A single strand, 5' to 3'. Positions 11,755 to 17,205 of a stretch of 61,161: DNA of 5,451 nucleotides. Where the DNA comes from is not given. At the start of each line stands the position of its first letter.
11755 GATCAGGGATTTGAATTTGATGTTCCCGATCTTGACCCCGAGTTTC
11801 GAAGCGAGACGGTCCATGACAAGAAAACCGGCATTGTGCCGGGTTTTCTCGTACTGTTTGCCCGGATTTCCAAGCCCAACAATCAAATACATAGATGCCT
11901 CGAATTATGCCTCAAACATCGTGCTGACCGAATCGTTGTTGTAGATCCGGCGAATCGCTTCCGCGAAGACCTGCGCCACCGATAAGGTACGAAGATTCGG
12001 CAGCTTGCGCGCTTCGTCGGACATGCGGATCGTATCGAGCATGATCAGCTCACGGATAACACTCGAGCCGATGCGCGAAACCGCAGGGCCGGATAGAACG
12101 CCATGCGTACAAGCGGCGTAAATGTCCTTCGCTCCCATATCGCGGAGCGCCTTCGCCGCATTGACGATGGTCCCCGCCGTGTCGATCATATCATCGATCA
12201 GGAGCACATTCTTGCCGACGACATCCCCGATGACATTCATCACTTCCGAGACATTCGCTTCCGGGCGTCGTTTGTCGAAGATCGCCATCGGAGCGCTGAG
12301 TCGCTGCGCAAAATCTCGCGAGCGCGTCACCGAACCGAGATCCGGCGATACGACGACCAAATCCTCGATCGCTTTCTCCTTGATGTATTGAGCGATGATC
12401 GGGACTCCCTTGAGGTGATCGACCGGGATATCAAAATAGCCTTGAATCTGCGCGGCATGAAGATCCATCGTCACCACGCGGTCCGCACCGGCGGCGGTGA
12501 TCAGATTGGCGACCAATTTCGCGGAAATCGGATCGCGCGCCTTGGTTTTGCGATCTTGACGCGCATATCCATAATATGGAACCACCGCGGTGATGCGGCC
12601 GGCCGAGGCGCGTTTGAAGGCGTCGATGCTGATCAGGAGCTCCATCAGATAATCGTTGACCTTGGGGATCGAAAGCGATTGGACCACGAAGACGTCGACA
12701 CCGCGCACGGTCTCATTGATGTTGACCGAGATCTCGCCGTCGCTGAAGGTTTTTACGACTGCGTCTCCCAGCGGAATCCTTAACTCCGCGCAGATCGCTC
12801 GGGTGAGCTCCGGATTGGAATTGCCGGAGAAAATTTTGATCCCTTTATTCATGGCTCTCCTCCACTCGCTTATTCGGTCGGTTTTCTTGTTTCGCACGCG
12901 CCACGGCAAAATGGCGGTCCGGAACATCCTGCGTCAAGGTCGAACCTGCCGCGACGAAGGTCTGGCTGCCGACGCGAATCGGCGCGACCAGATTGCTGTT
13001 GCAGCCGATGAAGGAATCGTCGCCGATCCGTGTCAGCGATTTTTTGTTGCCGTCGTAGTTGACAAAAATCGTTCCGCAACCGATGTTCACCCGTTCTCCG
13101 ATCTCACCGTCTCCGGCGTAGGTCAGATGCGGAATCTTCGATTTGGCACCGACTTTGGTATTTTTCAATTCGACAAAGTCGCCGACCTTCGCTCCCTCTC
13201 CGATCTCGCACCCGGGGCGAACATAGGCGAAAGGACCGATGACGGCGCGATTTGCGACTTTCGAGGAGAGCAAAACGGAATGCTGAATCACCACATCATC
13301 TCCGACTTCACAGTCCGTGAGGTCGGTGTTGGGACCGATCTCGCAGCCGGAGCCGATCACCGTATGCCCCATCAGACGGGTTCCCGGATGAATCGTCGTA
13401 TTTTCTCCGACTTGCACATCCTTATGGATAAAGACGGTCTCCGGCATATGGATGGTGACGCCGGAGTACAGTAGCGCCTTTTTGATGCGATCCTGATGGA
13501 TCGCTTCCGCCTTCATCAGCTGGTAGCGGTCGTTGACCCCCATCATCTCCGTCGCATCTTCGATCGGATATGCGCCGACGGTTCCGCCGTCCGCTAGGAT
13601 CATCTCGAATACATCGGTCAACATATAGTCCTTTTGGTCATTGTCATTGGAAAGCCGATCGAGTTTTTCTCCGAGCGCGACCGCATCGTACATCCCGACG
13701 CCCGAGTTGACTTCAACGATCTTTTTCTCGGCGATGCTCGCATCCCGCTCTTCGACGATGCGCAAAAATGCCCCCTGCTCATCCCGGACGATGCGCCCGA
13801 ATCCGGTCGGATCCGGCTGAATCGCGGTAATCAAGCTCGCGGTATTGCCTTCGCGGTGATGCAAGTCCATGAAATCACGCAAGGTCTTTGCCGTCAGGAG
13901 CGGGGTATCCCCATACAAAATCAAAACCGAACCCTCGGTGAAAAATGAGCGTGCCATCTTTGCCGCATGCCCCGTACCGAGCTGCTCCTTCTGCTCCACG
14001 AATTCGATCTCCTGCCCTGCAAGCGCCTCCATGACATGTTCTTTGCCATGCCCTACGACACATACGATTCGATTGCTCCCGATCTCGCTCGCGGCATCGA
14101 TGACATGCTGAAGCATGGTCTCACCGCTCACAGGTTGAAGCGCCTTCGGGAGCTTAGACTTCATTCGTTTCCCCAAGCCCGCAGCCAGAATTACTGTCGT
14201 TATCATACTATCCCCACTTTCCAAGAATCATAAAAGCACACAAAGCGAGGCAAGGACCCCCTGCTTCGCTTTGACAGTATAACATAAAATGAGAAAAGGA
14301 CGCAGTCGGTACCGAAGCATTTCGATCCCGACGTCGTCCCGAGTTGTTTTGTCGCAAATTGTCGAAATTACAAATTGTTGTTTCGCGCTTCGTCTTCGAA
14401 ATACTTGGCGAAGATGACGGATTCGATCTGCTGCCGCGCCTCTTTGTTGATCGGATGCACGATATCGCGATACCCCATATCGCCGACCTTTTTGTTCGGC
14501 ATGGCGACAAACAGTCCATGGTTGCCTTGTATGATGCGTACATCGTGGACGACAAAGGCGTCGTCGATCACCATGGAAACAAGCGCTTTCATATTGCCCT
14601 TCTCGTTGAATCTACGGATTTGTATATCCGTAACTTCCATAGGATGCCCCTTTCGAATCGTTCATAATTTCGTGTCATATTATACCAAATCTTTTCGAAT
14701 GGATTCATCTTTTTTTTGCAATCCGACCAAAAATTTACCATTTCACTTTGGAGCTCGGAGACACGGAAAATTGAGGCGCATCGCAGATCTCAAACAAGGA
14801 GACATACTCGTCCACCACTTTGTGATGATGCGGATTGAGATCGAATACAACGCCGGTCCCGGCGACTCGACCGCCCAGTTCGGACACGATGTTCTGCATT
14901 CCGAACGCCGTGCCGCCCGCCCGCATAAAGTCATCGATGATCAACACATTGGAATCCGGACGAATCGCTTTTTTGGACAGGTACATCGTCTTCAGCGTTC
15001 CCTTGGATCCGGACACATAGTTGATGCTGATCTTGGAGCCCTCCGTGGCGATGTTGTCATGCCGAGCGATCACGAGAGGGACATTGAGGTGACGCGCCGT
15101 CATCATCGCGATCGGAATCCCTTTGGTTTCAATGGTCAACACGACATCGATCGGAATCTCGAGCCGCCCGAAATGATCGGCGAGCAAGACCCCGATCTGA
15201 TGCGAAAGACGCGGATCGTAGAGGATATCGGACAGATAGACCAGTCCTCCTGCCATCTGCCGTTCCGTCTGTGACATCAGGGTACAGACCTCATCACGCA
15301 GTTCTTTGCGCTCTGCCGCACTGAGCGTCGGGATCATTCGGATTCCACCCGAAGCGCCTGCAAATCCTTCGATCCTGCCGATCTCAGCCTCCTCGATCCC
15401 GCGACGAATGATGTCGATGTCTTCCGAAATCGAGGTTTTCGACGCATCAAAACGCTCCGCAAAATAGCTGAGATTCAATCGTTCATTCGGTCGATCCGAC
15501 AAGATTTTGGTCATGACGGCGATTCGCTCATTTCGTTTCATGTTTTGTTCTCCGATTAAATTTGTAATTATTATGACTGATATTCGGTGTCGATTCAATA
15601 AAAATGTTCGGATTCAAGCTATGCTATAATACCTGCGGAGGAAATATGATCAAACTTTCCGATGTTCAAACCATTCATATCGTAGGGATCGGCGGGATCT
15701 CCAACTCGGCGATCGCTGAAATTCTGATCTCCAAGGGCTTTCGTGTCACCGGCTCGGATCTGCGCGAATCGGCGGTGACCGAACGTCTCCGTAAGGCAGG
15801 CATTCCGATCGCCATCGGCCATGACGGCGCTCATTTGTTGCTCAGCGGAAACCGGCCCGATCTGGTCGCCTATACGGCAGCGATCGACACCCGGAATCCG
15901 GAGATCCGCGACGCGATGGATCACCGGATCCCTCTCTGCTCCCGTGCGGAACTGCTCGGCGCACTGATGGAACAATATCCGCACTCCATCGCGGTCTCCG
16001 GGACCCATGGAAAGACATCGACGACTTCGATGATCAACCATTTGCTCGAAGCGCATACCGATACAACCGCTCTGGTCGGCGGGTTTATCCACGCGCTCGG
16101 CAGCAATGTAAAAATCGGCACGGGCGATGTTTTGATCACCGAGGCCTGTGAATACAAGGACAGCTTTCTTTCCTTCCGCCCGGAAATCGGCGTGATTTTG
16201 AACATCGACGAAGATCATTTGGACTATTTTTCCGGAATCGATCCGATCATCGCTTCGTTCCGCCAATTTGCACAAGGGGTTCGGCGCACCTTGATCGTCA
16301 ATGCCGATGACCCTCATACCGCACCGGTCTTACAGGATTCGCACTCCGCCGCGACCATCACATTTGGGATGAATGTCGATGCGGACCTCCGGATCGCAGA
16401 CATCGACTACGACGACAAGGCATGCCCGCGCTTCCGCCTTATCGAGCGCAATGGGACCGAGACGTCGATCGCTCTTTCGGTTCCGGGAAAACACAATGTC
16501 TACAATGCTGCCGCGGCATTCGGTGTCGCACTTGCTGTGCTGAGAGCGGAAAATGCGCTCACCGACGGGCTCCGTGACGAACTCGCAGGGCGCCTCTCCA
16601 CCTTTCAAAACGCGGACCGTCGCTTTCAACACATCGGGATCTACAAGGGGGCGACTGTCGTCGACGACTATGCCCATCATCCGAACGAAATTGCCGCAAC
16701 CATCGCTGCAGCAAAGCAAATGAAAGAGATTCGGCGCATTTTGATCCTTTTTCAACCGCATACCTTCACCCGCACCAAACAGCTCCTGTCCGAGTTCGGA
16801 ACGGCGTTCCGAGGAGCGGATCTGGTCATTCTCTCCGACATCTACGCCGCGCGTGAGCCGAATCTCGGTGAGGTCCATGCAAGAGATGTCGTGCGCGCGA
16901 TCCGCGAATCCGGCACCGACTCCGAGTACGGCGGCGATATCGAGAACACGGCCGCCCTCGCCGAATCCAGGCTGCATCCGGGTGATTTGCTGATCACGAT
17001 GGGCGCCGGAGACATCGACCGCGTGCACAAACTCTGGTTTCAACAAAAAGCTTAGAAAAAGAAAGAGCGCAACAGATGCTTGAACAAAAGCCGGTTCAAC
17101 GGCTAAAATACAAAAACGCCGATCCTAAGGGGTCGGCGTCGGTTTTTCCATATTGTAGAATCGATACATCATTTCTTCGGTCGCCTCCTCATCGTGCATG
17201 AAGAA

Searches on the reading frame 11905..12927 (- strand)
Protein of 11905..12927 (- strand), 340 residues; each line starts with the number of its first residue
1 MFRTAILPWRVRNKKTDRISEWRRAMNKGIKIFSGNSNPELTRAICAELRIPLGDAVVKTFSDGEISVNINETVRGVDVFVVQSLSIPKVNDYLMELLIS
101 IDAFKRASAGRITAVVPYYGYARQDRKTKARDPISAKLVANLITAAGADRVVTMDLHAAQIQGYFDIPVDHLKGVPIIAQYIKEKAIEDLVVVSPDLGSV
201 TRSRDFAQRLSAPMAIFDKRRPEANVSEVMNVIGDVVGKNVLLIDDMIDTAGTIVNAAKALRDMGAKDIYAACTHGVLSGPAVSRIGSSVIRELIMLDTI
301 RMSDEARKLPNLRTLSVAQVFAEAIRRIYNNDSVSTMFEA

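Call 84: search_protein_families(library=ncbifam, proteins=[window:11905-12927:-], max_evalue=1e-8)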
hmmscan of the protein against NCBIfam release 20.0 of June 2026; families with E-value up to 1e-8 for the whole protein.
window:11905-12927:- (340 aa): 11 families
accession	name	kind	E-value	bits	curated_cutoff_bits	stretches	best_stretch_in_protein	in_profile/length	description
NF002320.0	PRK01259.1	subfamily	2.1e-143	477.4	297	1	26-339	3-315/316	ribose-phosphate diphosphokinase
NF002618.0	PRK02269.1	equivalog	8.8e-125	416.6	460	1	29-339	5-317/321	ribose-phosphate diphosphokinase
TIGR01251.1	ribP_PPkin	subfamily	7.4e-124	412.6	113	1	30-339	1-309/309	ribose-phosphate diphosphokinase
NF002758.0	PRK02812.1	equivalog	5.7e-122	406.9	518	1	25-338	17-329/330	ribose-phosphate pyrophosphokinase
NF003428.0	PRK04923.1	equivalog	9e-112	373.3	536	1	29-338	6-317/319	ribose-phosphate diphosphokinase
NF002844.0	PRK03092.1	equivalog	2.3e-110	368.9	438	1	24-339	6-323/326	ribose-phosphate diphosphokinase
NF002686.0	PRK02458.1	equivalog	4.9e-99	331.8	506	1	25-339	5-317/323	ribose-phosphate diphosphokinase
NF001815.0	PRK00553.1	equivalog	4.5e-95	318.6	484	1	32-339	12-322/332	ribose-phosphate pyrophosphokinase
NF002095.0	PRK00934.1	equivalog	2.7e-66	223.7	296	1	31-302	2-269/287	ribose-phosphate diphosphokinase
NF005299.0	PRK06827.1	subfamily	1.5e-45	155.5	327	1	57-338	59-368/383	phosphoribosylpyrophosphate synthetase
NF005537.0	PRK07199.1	subfamily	1.2e-44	152.7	322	1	37-320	10-293/301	ribose-phosphate diphosphokinase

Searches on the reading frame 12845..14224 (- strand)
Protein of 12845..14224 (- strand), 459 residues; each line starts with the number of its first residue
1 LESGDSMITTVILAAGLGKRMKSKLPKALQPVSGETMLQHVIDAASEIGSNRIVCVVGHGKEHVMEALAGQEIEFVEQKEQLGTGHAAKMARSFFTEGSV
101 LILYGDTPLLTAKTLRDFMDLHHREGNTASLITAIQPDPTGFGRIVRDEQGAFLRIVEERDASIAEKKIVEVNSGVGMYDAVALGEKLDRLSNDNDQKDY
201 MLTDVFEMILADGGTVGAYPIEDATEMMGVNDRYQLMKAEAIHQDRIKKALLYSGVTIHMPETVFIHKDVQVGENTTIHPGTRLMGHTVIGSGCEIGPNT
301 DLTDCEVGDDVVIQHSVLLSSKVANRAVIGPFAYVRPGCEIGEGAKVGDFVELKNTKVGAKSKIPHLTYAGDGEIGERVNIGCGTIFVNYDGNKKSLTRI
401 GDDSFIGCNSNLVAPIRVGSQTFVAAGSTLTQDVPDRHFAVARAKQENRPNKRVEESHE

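Call 84: search_protein_families(library=ncbifam, proteins=[window:12845-14224:-], max_evalue=1e-8)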
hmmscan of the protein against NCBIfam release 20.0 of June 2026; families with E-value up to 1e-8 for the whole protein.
window:12845-14224:- (459 aa): 30 families (the best 25 are shown)
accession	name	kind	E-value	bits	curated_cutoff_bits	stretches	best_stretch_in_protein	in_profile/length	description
NF010934.1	PRK14354.1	equivalog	2.1e-174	580.3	450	1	10-450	2-443/447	bifunctional UDP-N-acetylglucosamine diphosphorylase/glucosamine-1-phosphate N-acetyltransferase GlmU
TIGR01173.1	glmU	equivalog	1.2e-163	545.2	366.85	1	9-453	2-447/452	bifunctional UDP-N-acetylglucosamine diphosphorylase/glucosamine-1-phosphate N-acetyltransferase GlmU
NF010932.0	PRK14352.1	equivalog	2.2e-154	514.7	611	1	7-448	6-452/488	bifunctional UDP-N-acetylglucosamine diphosphorylase/glucosamine-1-phosphate N-acetyltransferase GlmU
NF010935.0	PRK14355.1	equivalog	3.8e-148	493.9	718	1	8-455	4-455/459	bifunctional UDP-N-acetylglucosamine diphosphorylase/glucosamine-1-phosphate N-acetyltransferase GlmU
NF010940.0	PRK14360.1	equivalog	1.5e-140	468.7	602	1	7-456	1-449/452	bifunctional UDP-N-acetylglucosamine diphosphorylase/glucosamine-1-phosphate N-acetyltransferase GlmU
NF010937.0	PRK14357.1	equivalog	2.2e-138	461.9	658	1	10-451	3-437/448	bifunctional UDP-N-acetylglucosamine diphosphorylase/glucosamine-1-phosphate N-acetyltransferase GlmU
NF010933.0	PRK14353.1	equivalog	4.8e-131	437.5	505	1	7-451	5-434/453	bifunctional UDP-N-acetylglucosamine diphosphorylase/glucosamine-1-phosphate N-acetyltransferase GlmU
NF010938.0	PRK14358.1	equivalog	1e-124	416.8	500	1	8-448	8-450/481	bifunctional N-acetylglucosamine-1-phosphate uridyltransferase/glucosamine-1-phosphate acetyltransferase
NF006986.0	PRK09451.1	equivalog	1.9e-121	406.1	725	1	7-449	5-446/456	bifunctional UDP-N-acetylglucosamine diphosphorylase/glucosamine-1-phosphate N-acetyltransferase GlmU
NF010936.0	PRK14356.1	equivalog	1.4e-120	403.3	666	1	8-453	6-454/456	bifunctional UDP-N-acetylglucosamine diphosphorylase/glucosamine-1-phosphate N-acetyltransferase GlmU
NF010939.0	PRK14359.1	equivalog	1.1e-102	343.8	592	1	7-451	2-421/430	bifunctional UDP-N-acetylglucosamine diphosphorylase/glucosamine-1-phosphate N-acetyltransferase GlmU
TIGR03992.1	Arch_glmU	subfamily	4.7e-59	200.2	292.1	2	9-319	2-305/393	bifunctional sugar-1-phosphate nucleotidylyltransferase/acetyltransferase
NF041173.1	Sug_nt_acttase_Thmprot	equivalog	3.1e-43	148.2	600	2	10-306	3-285/405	bifunctional sugar-1-phosphate nucleotidylyltransferase/acetyltransferase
TIGR01208.1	rmlA_long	equivalog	1.3e-22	80.2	320.25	1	10-340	2-336/353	glucose-1-phosphate thymidylyltransferase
NF052502.1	man1P_GTase_Rv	exception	2.1e-22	79.5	440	1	10-357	3-335/352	mannose-1-phosphate guanylyltransferase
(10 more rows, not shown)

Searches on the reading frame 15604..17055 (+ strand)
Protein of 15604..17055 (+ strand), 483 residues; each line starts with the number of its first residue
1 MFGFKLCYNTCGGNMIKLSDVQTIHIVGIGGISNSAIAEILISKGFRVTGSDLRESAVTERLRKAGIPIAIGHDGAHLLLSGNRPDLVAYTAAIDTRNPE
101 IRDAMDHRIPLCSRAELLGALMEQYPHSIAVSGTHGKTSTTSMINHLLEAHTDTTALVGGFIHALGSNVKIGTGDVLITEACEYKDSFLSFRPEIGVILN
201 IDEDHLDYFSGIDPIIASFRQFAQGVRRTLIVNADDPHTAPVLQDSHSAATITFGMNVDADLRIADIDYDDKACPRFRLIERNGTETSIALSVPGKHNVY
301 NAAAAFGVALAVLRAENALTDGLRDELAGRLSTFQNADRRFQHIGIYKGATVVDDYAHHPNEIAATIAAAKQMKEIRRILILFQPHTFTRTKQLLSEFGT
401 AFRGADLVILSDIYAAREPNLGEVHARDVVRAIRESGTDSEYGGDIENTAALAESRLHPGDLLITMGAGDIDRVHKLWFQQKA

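Call 84: search_protein_families(library=ncbifam, proteins=[window:15604-17055:+], max_evalue=1e-8)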
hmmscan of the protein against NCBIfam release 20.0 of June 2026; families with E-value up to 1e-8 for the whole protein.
window:15604-17055:+ (483 aa): 18 families
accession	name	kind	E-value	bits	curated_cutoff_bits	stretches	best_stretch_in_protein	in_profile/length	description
TIGR01082.1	murC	equivalog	6.2e-128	427.7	335.1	1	24-475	2-445/449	UDP-N-acetylmuramate--L-alanine ligase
NF011171.0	PRK14573.1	equivalog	3.8e-76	256.6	1015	1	22-474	5-440/809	bifunctional UDP-N-acetylmuramate--L-alanine ligase/D-alanine--D-alanine ligase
TIGR01081.1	mpl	equivalog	1.1e-40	140.1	388.7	1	24-476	2-441/448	UDP-N-acetylmuramate:L-alanyl-gamma-D-glutamyl-meso-diaminopimelate ligase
TIGR01087.1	murD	equivalog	1e-32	113.8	211.95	1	24-376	2-341/441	UDP-N-acetylmuramoyl-L-alanine--D-glutamate ligase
NF053645.1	pMurC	equivalog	2.6e-29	102.3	560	2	25-260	2-249/492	pseudomurein biosynthesis peptide ligase pMurC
NF001126.0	PRK00139.1-4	equivalog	6.7e-27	94.2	373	1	194-381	195-373/486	UDP-N-acetylmuramoyl-L-alanyl-D-glutamate--2,6-diaminopimelate ligase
TIGR01143.1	murF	subfamily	1.4e-24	86.9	288.6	1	127-382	75-331/418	UDP-N-acetylmuramoyl-tripeptide--D-alanyl-D-alanine ligase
NF001124.0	PRK00139.1-2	equivalog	6e-24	84.6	476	1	194-469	200-468/500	UDP-N-acetylmuramoyl-L-alanyl-D-glutamate--2,6-diaminopimelate ligase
TIGR01085.1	murE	subfamily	9.4e-22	77.5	257.3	1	194-469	179-447/472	UDP-N-acetylmuramyl-tripeptide synthetase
NF008896.0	PRK11929.1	equivalog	6.6e-20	70.6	1023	1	192-382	679-867/965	bifunctional UDP-N-acetylmuramoyl-L-alanyl-D-glutamate--2,6-diaminopimelate ligase MurE/UDP-N-acetylmuramoyl-tripeptide--D-alanyl-D-alanine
NF053648.1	pMurE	equivalog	1.9e-16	59.9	600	1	192-376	189-354/464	pseudomurein biosynthesis peptide ligase pMurE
NF053646.1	pMurD1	equivalog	1.6e-15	56.8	610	1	194-472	186-445/465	pseudomurein biosynthesis peptide ligase pMurD1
NF001123.0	PRK00139.1-1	equivalog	3.9e-14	52.2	586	1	194-374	198-374/493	UDP-N-acetylmuramoyl-L-alanyl-D-glutamate--2,6-diaminopimelate ligase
NF010623.0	PRK14016.1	subfamily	5.7e-14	51.2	877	1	194-465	567-848/871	cyanophycin synthetase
TIGR02068.2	cya_phycin_syn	equivalog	1.6e-13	49.6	850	1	194-465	566-846/862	cyanophycin synthetase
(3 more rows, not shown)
